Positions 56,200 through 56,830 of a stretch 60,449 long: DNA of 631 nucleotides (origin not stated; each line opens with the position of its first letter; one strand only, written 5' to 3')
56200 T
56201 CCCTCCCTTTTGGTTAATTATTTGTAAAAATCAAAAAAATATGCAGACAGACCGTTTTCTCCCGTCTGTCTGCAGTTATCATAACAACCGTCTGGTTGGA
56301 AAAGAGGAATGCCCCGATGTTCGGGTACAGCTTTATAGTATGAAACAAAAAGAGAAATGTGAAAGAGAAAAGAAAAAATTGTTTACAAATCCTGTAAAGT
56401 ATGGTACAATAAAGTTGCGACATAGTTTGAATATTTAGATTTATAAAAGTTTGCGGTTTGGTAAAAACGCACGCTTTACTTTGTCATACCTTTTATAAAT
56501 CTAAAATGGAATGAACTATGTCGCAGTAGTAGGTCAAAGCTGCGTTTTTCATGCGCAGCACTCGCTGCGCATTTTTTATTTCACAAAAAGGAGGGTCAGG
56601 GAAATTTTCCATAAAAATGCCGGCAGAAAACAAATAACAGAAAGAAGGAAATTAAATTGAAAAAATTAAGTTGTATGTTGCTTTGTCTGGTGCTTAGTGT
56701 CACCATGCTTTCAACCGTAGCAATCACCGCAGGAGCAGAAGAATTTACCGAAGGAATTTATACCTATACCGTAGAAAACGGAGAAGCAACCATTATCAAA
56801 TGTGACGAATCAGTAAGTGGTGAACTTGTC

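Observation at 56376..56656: Duplicated promoter plus ~160-nt structured, terminator-containing leader ahead of both LRR surface-protein units (copy B): candidate new riboswitch or attenuator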

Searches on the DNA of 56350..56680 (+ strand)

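Call 5: search_rna_families(source=window, start=56350, end=56680, threshold=evalue, max_evalue=10, show_alignments=3)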
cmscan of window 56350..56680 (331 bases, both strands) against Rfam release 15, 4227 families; matches with E-value up to 10: 6.
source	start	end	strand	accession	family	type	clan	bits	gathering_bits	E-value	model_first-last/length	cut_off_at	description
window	56415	56528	+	RF04127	MIR8007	Gene; miRNA;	-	34.7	195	4.5e-05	1-226/226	no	MIR8007 microRNA precursor family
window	56426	56592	+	RF02579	tsr26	Gene; sRNA;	-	30.8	141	0.0038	1-122/122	no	S. aureus tsr26 small RNA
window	56415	56526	+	RF04228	MIR6140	Gene; miRNA;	-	20.5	140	0.18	1-165/165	no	MIR6140 microRNA precursor family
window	56553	56630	+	RF00791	mir-357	Gene; miRNA;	-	12.8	49.4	9.7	1-72/72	no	mir-357 microRNA precursor family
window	56569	56677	+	RF03102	RAGATH-33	Gene; sRNA;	-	11.1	120.4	9.9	1-113/113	no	RAGATH-33 RNA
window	56534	56680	+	RF01477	rli43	Gene; sRNA;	-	9.9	100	4.7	1-143/255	3'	Listeria sRNA rli43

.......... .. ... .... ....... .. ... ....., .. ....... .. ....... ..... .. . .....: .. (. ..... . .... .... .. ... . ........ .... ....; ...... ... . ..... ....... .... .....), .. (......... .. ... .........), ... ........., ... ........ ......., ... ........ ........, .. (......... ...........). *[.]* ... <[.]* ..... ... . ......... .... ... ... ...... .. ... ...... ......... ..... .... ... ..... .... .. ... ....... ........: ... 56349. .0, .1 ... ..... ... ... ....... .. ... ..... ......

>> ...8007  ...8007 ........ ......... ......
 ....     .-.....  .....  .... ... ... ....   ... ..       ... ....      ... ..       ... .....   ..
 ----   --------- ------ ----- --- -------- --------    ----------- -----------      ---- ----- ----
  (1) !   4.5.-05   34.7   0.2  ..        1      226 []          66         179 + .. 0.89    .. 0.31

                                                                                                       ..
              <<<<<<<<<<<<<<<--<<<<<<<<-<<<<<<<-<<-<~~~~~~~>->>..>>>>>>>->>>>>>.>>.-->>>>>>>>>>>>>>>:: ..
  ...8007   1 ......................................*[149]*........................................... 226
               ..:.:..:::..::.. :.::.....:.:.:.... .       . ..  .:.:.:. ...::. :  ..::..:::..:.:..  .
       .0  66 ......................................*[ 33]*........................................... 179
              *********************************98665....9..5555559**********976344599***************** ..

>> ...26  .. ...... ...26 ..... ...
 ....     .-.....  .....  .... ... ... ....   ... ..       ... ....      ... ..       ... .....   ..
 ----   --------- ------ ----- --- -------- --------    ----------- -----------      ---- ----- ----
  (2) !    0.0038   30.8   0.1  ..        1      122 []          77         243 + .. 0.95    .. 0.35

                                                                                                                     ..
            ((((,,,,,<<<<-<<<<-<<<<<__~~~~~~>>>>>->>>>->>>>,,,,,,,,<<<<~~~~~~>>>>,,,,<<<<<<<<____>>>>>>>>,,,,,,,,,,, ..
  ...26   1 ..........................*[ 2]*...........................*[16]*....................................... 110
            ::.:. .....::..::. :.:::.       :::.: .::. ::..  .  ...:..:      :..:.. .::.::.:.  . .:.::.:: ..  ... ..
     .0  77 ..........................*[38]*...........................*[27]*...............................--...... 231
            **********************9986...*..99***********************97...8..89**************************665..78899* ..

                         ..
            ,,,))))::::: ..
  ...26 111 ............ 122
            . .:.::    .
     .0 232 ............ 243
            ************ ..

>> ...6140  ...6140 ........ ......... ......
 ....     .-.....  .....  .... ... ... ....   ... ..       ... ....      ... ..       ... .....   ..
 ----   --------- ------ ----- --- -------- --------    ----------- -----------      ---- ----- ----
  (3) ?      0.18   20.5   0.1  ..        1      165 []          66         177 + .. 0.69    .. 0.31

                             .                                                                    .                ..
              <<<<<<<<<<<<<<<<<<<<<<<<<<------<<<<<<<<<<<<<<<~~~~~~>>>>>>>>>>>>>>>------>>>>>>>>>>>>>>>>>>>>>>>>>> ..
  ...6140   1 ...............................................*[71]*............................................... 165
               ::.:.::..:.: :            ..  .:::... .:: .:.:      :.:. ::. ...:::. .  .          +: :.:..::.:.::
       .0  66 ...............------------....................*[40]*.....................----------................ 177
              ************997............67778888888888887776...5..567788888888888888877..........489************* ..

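Call 46: build_rna_model(alignment_id=A3, structure=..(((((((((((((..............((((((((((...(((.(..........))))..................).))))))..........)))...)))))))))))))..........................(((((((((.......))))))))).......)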
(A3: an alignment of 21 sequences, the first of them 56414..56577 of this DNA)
Model R1 built from alignment A3 (21 sequences, 174 columns); structure: as given.
model positions 152; base pairs 36; branch points 1; effective number of sequences 1.93; information 0.59 bits per position. Calibrated on 0.2 Mb of random sequence (short: E-values are rough).
structure used (alignment columns):
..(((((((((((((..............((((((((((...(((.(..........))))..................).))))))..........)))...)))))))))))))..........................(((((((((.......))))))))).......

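Call 47: search_with_rna_model(model_id=R1, sources=[window, L001, L003, L004, L005, L034, L035, L036, L037, L038, L039, L040, L041, L042, L043, L044, L045, L046, L047, L048, L049, L002], max_evalue=1, make_alignment=true)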
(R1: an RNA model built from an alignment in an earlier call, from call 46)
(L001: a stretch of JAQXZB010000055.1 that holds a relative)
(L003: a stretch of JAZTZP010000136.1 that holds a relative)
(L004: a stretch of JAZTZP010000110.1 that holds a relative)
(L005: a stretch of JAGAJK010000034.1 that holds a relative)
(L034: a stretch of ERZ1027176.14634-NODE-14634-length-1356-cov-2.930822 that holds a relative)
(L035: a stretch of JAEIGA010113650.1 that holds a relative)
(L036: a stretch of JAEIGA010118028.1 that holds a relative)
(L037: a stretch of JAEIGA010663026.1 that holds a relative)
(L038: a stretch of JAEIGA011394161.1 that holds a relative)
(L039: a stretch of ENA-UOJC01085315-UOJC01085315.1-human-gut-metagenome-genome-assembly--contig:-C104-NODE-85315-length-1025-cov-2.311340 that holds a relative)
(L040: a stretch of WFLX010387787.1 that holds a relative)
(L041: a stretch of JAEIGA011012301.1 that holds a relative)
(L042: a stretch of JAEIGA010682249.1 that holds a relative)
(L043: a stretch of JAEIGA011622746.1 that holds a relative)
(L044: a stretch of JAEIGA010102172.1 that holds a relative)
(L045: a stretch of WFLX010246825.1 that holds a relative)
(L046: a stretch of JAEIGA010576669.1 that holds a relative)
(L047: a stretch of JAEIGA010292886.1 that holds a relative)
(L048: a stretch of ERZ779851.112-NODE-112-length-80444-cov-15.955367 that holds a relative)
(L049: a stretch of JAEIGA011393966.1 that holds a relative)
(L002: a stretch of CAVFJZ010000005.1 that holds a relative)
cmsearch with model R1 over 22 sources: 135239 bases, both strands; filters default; matches with E-value up to 1: 35.
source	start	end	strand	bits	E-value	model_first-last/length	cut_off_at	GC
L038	229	382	+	165.6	2.6e-38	1-152/152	no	0.4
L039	446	601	+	161.9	2.1e-37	1-152/152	no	0.38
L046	1509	1664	-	161.2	3e-37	1-152/152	no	0.4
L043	275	420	+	158.3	1.6e-36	1-152/152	no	0.41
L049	455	601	-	158.2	1.7e-36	1-152/152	no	0.41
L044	4180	4333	-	157.8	2.1e-36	1-152/152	no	0.38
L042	1281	1428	+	152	5.4e-35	1-152/152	no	0.45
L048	5891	6037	-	151.5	7.1e-35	1-152/152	no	0.41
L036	3910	4057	-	150.8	1.1e-34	1-152/152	no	0.45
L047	45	191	-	150.1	1.6e-34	1-152/152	no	0.46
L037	1426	1573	+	148.4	4.2e-34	1-152/152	no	0.46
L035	446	591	-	147.4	7.5e-34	1-152/152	no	0.47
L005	6893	7041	+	136.3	3.7e-31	1-152/152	no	0.43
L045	1525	1672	+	131.1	7.1e-30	1-152/152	no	0.41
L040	730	877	+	126.6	9e-29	1-152/152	no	0.41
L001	6311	6459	+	119.8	4.1e-27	1-152/152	no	0.41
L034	58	207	+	114.8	6.6e-26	1-152/152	no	0.41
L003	4695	4848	-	106.6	6.8e-24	1-152/152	no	0.34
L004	557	711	+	99.1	4.6e-22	1-152/152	no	0.35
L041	1243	1313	+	51.6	1.9e-10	1-75/152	3'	0.34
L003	6907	7041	-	22.4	0.0025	1-152/152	no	0.35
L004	518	660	-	20.2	0.0091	1-152/152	no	0.29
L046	1560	1670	+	17.8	0.035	1-152/152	no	0.35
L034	42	156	-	16.4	0.074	1-152/152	no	0.35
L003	4746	4858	+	14.9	0.18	1-152/152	no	0.29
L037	450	562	+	14.8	0.19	1-152/152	no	0.31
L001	6284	6409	-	14.6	0.21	1-152/152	no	0.32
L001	2132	2265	-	14.6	0.21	1-152/152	no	0.41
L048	5736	5848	+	12.3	0.75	1-152/152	no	0.32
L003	5173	5220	-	12.1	0.83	1-152/152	no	0.23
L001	1584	1615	+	12.1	0.84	39-70/152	no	0.38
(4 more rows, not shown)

Alignment A4: 35 matches aligned to the model, 267 columns, each read 5' to 3' on its own strand. Consensus structure (alignment columns), stored with it:
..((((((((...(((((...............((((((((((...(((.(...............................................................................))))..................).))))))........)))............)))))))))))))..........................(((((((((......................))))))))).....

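Call 48: search_with_rna_model(model_id=R1, sources=[window, L001, L003, L004, L005, L034, L035, L036, L037, L038, L039, L040, L042, L043, L044, L045, L046, L047, L048, L049], max_evalue=1e-15, make_alignment=true)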
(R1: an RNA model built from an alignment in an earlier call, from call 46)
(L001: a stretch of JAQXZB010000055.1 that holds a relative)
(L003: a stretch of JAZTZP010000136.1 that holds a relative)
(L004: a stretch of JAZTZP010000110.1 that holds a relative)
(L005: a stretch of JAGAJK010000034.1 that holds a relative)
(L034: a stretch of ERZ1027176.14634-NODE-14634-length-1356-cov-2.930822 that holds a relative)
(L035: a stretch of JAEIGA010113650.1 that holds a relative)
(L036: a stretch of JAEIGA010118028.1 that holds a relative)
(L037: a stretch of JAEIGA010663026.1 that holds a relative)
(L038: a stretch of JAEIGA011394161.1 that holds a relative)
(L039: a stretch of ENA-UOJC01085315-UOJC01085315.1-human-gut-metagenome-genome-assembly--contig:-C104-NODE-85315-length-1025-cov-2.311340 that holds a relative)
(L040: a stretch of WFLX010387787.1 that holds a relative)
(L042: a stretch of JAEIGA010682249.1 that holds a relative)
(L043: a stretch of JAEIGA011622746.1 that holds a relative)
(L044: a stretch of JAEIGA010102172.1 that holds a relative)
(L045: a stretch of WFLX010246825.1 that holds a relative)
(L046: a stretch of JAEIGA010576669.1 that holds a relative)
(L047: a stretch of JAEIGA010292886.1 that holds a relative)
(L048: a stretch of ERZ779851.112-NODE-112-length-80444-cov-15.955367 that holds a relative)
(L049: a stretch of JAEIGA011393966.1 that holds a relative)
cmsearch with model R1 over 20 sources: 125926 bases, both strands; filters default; matches with E-value up to 1e-15: 21.
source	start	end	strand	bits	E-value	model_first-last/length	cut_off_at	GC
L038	229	382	+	165.6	2.4e-38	1-152/152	no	0.4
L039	446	601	+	161.9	2e-37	1-152/152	no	0.38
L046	1509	1664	-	161.2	2.8e-37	1-152/152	no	0.4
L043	275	420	+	158.3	1.5e-36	1-152/152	no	0.41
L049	455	601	-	158.2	1.6e-36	1-152/152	no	0.41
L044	4180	4333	-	157.8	2e-36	1-152/152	no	0.38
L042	1281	1428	+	152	5e-35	1-152/152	no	0.45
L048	5891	6037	-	151.5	6.6e-35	1-152/152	no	0.41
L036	3910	4057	-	150.8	1e-34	1-152/152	no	0.45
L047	45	191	-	150.1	1.5e-34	1-152/152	no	0.46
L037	1426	1573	+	148.4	3.9e-34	1-152/152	no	0.46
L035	446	591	-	147.4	7e-34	1-152/152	no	0.47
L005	6893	7041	+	136.3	3.5e-31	1-152/152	no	0.43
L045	1525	1672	+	131.1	6.7e-30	1-152/152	no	0.41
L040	730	877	+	126.6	8.4e-29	1-152/152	no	0.41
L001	6311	6459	+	119.8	3.8e-27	1-152/152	no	0.41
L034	58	207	+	114.8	6.1e-26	1-152/152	no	0.41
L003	4695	4848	-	106.6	6.3e-24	1-152/152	no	0.34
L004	557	711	+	99.1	4.3e-22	1-152/152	no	0.35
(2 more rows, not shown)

Alignment A5: 21 matches aligned to the model, 181 columns, each read 5' to 3' on its own strand. Consensus structure (alignment columns), stored with it:
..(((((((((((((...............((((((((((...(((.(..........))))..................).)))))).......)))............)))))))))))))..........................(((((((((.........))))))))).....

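Call 72: search_with_rna_model(model_id=R1, sources=[L050, L051], max_evalue=1, show_alignments=2)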
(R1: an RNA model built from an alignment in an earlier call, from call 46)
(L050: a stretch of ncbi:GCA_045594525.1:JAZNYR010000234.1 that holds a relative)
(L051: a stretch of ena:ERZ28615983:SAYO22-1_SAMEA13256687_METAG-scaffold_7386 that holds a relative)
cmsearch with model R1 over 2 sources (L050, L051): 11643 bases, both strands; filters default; matches with E-value up to 1: 0.
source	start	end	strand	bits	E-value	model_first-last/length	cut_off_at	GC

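Call 80: search_with_rna_model(model_id=R1, sources=[L052, L053, L054], max_evalue=0.1, show_alignments=1)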
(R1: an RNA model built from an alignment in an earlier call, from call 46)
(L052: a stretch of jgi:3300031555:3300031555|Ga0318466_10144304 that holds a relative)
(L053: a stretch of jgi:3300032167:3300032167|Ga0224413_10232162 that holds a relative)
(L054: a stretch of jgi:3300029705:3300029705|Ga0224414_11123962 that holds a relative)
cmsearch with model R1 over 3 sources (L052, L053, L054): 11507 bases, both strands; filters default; matches with E-value up to 0.1: 4.
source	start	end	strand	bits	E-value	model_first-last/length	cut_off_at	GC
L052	3872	4036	-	106.3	6.9e-25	1-152/152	no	0.36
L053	100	264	-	106.3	6.9e-25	1-152/152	no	0.36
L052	3923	4042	+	20.6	0.00061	1-152/152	no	0.3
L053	151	270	+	20.6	0.00061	1-152/152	no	0.3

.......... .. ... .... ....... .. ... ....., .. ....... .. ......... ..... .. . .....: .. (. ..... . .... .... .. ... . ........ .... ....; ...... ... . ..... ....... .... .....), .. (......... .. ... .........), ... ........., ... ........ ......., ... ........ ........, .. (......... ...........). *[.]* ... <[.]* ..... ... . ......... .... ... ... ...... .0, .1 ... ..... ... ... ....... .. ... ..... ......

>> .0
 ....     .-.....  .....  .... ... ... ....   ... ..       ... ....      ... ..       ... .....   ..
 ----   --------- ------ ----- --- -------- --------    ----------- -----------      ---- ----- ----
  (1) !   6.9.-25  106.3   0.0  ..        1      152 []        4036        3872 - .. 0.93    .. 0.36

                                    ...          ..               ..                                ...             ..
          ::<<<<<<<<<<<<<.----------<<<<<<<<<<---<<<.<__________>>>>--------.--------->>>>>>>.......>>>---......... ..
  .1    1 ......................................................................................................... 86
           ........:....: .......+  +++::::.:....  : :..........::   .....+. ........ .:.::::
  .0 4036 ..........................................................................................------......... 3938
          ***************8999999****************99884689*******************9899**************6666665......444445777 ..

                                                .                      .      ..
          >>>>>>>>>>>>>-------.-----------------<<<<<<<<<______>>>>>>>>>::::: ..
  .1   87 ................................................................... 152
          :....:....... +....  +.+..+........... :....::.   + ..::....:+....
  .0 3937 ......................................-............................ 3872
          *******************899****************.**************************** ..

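Call 90: search_with_rna_model(model_id=R1, sources=[L055, L056, L057, L058, L059, L060], max_evalue=1)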
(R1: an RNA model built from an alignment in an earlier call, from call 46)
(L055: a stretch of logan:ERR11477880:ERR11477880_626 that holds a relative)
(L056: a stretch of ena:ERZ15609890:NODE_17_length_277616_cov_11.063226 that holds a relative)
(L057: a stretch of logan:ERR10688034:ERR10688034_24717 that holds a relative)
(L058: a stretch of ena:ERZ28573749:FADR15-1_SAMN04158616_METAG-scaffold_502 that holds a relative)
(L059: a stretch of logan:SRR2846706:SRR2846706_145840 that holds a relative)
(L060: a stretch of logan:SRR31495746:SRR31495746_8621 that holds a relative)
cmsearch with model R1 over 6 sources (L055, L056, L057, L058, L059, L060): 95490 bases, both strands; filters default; matches with E-value up to 1: 0.
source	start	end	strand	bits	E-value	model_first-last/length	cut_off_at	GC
